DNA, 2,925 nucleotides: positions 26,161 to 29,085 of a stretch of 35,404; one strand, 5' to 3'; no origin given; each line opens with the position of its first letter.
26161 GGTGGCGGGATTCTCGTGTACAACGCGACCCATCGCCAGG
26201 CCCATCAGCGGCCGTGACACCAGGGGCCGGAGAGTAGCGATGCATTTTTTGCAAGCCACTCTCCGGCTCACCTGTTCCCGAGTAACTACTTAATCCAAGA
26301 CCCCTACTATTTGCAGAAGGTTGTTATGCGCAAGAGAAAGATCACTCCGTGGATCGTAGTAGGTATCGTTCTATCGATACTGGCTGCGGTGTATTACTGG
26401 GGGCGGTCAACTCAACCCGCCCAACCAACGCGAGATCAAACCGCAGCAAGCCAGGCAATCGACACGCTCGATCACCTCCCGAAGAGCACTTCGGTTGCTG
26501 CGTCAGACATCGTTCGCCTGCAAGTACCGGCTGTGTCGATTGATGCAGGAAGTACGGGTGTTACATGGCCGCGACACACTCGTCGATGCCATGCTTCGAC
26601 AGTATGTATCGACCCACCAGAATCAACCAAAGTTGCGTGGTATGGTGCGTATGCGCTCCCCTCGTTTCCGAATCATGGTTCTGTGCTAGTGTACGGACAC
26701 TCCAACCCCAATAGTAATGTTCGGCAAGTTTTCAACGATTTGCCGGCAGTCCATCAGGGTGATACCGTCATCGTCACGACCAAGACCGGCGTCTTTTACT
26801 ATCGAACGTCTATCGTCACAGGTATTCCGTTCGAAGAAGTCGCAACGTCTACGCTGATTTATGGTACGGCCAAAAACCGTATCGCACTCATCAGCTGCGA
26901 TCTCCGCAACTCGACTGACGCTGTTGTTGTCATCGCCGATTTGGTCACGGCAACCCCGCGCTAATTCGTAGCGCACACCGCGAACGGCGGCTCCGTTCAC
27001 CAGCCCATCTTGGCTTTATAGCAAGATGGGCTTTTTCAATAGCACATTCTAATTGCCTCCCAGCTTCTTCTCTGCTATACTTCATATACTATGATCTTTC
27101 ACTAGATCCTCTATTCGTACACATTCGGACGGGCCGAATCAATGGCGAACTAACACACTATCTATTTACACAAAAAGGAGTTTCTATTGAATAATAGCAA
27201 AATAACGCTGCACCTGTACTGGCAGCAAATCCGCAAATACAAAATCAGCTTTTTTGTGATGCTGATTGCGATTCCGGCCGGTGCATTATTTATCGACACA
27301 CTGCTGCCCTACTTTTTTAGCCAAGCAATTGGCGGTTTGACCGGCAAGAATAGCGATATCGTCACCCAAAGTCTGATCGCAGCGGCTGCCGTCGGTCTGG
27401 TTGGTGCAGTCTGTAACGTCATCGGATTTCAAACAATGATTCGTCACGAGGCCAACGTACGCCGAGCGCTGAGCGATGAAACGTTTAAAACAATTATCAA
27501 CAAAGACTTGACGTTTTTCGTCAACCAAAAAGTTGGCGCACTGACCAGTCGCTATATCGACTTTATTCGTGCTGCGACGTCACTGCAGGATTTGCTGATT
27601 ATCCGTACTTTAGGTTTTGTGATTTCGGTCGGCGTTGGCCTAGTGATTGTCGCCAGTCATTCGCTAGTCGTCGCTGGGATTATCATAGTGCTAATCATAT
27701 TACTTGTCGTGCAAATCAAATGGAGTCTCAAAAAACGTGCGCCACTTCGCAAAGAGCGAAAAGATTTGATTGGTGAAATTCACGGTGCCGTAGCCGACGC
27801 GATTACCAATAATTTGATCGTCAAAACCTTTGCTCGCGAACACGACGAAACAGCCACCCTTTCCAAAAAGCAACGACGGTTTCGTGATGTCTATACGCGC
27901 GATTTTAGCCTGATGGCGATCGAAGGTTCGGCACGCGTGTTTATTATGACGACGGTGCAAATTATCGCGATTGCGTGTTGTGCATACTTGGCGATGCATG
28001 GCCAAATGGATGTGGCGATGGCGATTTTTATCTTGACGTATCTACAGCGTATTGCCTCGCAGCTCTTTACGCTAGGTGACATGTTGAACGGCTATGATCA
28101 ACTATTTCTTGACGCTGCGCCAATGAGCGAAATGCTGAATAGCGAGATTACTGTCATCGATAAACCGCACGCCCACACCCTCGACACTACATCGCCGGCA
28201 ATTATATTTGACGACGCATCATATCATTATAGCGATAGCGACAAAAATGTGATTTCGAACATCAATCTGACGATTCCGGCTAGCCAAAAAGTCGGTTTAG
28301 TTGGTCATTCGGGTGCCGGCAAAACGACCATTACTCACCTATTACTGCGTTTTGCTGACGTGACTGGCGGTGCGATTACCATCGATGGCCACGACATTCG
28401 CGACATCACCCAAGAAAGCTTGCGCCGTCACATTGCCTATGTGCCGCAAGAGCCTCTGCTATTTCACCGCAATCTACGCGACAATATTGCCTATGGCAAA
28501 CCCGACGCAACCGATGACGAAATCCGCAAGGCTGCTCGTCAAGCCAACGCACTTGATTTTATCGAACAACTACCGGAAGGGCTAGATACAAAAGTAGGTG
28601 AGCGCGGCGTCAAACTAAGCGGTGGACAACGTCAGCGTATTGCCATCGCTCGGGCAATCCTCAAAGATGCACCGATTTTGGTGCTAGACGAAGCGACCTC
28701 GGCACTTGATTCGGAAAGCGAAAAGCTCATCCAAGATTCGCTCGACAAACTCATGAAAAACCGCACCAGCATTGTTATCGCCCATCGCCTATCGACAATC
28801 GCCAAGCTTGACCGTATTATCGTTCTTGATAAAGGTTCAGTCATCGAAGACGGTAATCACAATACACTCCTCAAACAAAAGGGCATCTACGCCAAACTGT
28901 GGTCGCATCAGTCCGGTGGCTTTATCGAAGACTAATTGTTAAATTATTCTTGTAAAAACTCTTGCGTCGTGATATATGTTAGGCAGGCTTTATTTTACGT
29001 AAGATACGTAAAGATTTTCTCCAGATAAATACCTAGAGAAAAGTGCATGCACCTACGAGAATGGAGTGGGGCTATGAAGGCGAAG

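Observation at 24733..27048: Compositionally foreign GT2 / 55-aa membrane peptide / sortase-like cassette inserted between trhO and an ABC exporter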

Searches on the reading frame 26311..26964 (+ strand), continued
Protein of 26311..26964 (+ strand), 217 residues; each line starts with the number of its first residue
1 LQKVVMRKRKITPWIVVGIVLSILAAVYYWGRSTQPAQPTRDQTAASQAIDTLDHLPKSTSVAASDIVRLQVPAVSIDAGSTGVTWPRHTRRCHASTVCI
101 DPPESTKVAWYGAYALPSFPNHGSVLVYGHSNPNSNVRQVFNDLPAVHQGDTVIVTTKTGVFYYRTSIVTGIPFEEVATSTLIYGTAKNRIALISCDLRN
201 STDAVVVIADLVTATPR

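Call 88: search_protein_families(library=ncbifam, proteins=[P0271, P0272, P0273, P0281, P0285, P0290, P0295, P0305, P0322, P0382], max_evalue=0.001)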
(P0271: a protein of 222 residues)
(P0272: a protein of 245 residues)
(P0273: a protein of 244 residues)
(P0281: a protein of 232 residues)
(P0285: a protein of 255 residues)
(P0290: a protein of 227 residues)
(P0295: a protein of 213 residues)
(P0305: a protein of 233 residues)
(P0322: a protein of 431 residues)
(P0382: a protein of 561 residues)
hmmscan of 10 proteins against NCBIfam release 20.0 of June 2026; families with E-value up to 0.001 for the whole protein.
P0271 (222 aa): 6 families
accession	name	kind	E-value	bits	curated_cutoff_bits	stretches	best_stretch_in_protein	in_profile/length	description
NF033748.1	class_F_sortase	subfamily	1.1e-08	34.8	166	1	74-207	12-138/155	class F sortase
NF033747.1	class_E_sortase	subfamily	2.9e-05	24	160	0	140-203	121-190/211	class E sortase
NF033745.1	class_C_sortase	subfamily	0.00021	21.1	160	1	130-203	136-205/220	class C sortase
NF033746.1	class_D_sortase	subfamily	0.00041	20.2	165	1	144-220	59-132/135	class D sortase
TIGR01076.1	sortase_fam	subfamily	0.00042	20.1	39.35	1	132-204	45-113/136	sortase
NF058671.1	sortase_SrtD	exception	0.00058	19.6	140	0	145-202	114-168/187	class D sortase, LPxTATN-specific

P0272 (245 aa): 1 family
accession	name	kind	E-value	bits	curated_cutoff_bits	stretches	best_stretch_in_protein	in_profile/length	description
TIGR01076.1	sortase_fam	subfamily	9.6e-06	25.4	39.35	1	154-226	44-112/136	sortase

P0273 (244 aa): 1 family
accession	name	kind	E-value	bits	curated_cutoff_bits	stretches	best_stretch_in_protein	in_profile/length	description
NF033748.1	class_F_sortase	subfamily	3e-07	30.2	166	1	84-238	7-155/155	class F sortase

P0281 (232 aa): 1 family
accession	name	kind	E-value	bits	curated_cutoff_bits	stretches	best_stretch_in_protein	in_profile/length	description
NF033748.1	class_F_sortase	subfamily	3.1e-08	33.4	166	1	88-228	13-154/155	class F sortase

P0285 (255 aa): 3 families
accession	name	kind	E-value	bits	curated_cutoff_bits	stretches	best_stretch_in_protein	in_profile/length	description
NF033746.1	class_D_sortase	subfamily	1.7e-05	24.7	165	1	153-241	45-127/135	class D sortase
TIGR01076.1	sortase_fam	subfamily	4e-05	23.4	39.35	1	151-232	36-115/136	sortase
NF058671.1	sortase_SrtD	exception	5.9e-05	22.8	140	1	167-231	110-171/187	class D sortase, LPxTATN-specific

P0290 (227 aa): 2 families
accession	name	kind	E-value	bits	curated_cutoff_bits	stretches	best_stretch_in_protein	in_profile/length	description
NF058671.1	sortase_SrtD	exception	3.3e-06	26.9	140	1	141-189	102-150/187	class D sortase, LPxTATN-specific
NF033746.1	class_D_sortase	subfamily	1.2e-05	25.1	165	1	141-190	48-97/135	class D sortase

P0295 (213 aa): 1 family
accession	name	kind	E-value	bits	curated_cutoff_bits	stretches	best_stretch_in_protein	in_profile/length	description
NF033748.1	class_F_sortase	subfamily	3.7e-10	39.6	166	1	52-199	4-146/155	class F sortase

P0305 (233 aa): 5 families
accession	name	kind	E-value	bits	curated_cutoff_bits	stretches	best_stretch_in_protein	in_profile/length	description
NF058671.1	sortase_SrtD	exception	6.6e-08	32.4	140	1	136-193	94-151/187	class D sortase, LPxTATN-specific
NF033746.1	class_D_sortase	subfamily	1e-06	28.6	165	1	136-193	40-97/135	class D sortase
NF033745.1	class_C_sortase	subfamily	6e-06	26.2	160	0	155-195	148-188/220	class C sortase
NF033747.1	class_E_sortase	subfamily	0.00016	21.6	160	0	135-193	102-164/211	class E sortase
TIGR01076.1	sortase_fam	subfamily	0.0003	20.6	39.35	1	147-211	43-110/136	sortase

P0322 (431 aa): 7 families
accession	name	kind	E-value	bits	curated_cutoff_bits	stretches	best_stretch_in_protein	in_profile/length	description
NF033748.1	class_F_sortase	subfamily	1.2e-26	93.2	166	1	281-428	6-152/155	class F sortase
NF033747.1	class_E_sortase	subfamily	4.6e-18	65.8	160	1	226-429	11-204/211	class E sortase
TIGR01076.1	sortase_fam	subfamily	3.2e-12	46.4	39.35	1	321-427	28-124/136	sortase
NF058671.1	sortase_SrtD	exception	1.4e-11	44.4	140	1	225-428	4-185/187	class D sortase, LPxTATN-specific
NF033745.1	class_C_sortase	subfamily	5.7e-10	39.3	160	1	330-428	132-218/220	class C sortase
NF033746.1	class_D_sortase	subfamily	2.8e-09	36.9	165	1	322-428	39-131/135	class D sortase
TIGR03784.1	marine_sortase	equivalog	2.2e-08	33.9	158.25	1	321-427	79-173/174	class GN sortase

P0382 (561 aa): 7 families
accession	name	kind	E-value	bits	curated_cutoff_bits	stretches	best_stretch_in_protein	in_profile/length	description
NF033748.1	class_F_sortase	subfamily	5.9e-29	100.7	166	1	409-559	4-153/155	class F sortase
NF033747.1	class_E_sortase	subfamily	7.1e-17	61.9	160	1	351-559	6-204/211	class E sortase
TIGR01076.1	sortase_fam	subfamily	5.4e-11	42.4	39.35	1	418-558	2-132/136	sortase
NF058671.1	sortase_SrtD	exception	3.1e-09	36.8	140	1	355-558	7-185/187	class D sortase, LPxTATN-specific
NF033745.1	class_C_sortase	subfamily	6.5e-08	32.6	160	1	405-558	82-218/220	class C sortase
NF033746.1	class_D_sortase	subfamily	7.5e-08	32.3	165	1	451-560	38-133/135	class D sortase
TIGR03784.1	marine_sortase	equivalog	7.4e-07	29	158.25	1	451-558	79-174/174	class GN sortase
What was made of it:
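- On Class F sortase (NF033748): Two distant multidomain hits reach 93-101 bits, still below the cut-off (call 88).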

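Call 93: search_protein_families(library=pfam, proteins=[L099:4449-5453:+, L101:2027-2716:+], max_evalue=0.001)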
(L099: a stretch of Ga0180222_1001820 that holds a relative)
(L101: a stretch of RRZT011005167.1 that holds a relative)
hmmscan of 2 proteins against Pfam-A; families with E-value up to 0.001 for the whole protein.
L099:4449-5453:+ (334 aa): 2 families
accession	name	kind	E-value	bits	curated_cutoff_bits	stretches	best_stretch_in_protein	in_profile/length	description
PF01522.26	Polysacc_deac_1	-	3.8e-20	72.5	23.1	1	71-174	6-109/124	Polysaccharide deacetylase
PF04203.18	Sortase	-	1.8e-10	41.1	26.6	1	225-329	24-125/125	Sortase domain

L101:2027-2716:+ (229 aa): 1 family
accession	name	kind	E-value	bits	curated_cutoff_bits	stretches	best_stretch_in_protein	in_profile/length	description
PF04203.18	Sortase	-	1e-12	48.4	26.6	1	119-220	24-122/125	Sortase domain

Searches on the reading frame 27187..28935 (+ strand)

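Call 4: search_protein_families(library=pfam, proteins=[window:27187-28935:+], max_evalue=0.01)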
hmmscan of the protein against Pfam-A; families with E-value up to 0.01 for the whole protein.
window:27187-28935:+ (582 aa): 7 families
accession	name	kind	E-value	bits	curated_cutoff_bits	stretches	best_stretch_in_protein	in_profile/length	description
PF00005.33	ABC_tran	-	8.7e-34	117.5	25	1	357-505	2-137/137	ABC transporter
PF00664.28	ABC_membrane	-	4e-23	82.9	28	1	33-287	11-268/274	ABC transporter transmembrane region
PF02463.25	SMC_N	-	3.7e-08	33.5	40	1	248-546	135-210/220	RecF/RecN/SMC N terminal domain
PF06414.18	Zeta_toxin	-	0.00038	20.4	22.3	0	371-407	21-57/199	Zeta toxin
PF09818.15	ABC_ATPase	-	0.0012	18.4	23.2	1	449-508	131-189/283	P-loop domain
PF13191.12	AAA_16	-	0.0014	19.6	32.6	1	370-519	28-156/167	AAA ATPase domain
PF13401.12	AAA_22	-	0.0067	17.2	27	0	371-514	10-103/130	AAA domain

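Call 5: search_protein_families(library=ncbifam, proteins=[window:27187-28935:+], max_evalue=0.01)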
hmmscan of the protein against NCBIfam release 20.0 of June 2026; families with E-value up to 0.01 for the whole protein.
window:27187-28935:+ (582 aa): 189 families (the best 25 are shown)
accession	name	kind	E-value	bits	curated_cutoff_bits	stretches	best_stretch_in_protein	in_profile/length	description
TIGR02203.1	MsbA_lipidA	equivalog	1.5e-114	383.6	602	1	12-575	6-569/572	lipid A export permease/ATP-binding protein MsbA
TIGR02204.1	MsbA_rel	hypoth_equivalog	5.6e-114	381.9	780.4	1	6-573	4-573/576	ABC transporter, permease/ATP-binding protein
NF010178.0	PRK13657.1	equivalog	1.1e-109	367.5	733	1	36-574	34-569/588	glucan ABC transporter ATP-binding protein/ permease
NF045513.1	HepA_fam_ABC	equivalog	1.5e-102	344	725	1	71-573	106-604/610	heterocyst formation ABC transporter subunit HepA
NF052233.1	CphA_assoc_ABC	equivalog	6.1e-99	332.4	880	1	90-576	260-744/766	cyanophycin metabolism-associated ABC transporter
NF008381.0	PRK11176.1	equivalog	8.4e-99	331.5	867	1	7-576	12-580/582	lipid A ABC transporter ATP-binding protein/permease MsbA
TIGR00958.1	3a01208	subfamily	2.6e-97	326.8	874.6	1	15-571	159-710/711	antigen peptide transporter 2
TIGR01846.1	type_I_sec_HlyB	subfamily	9.6e-97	324.9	725.55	1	12-577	131-694/694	type I secretion system permease/ATPase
TIGR01192.1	chvA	subfamily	9.6e-87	291.9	585.4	1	23-573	22-568/585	glucan export ABC transporter ATP-binding protein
TIGR03375.1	type_I_sec_LssB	subfamily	7.7e-84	282.3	693.1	1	95-564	224-691/696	type I secretion system permease/ATPase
TIGR02857.1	CydD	equivalog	6.5e-81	272.9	435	1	42-547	24-529/529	thiol reductant ABC exporter subunit CydD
TIGR03796.1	NHLM_micro_ABC1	equivalog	3.4e-78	263.6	853.3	1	35-571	168-708/710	NHLP family bacteriocin export ABC transporter peptidase/permease/ATPase subunit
TIGR01193.1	bacteriocin_ABC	subfamily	1.4e-76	258.5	523.85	1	21-573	165-707/708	peptide cleavage/export ABC transporter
NF008364.0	PRK11160.1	equivalog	5e-72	243.3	630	1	96-573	107-573/575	heme ABC transporter ATP-binding protein/permease CydC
TIGR03797.1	NHLM_micro_ABC2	equivalog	6.6e-72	243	709.4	1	54-575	170-685/686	NHLP bacteriocin export ABC transporter permease/ATPase subunit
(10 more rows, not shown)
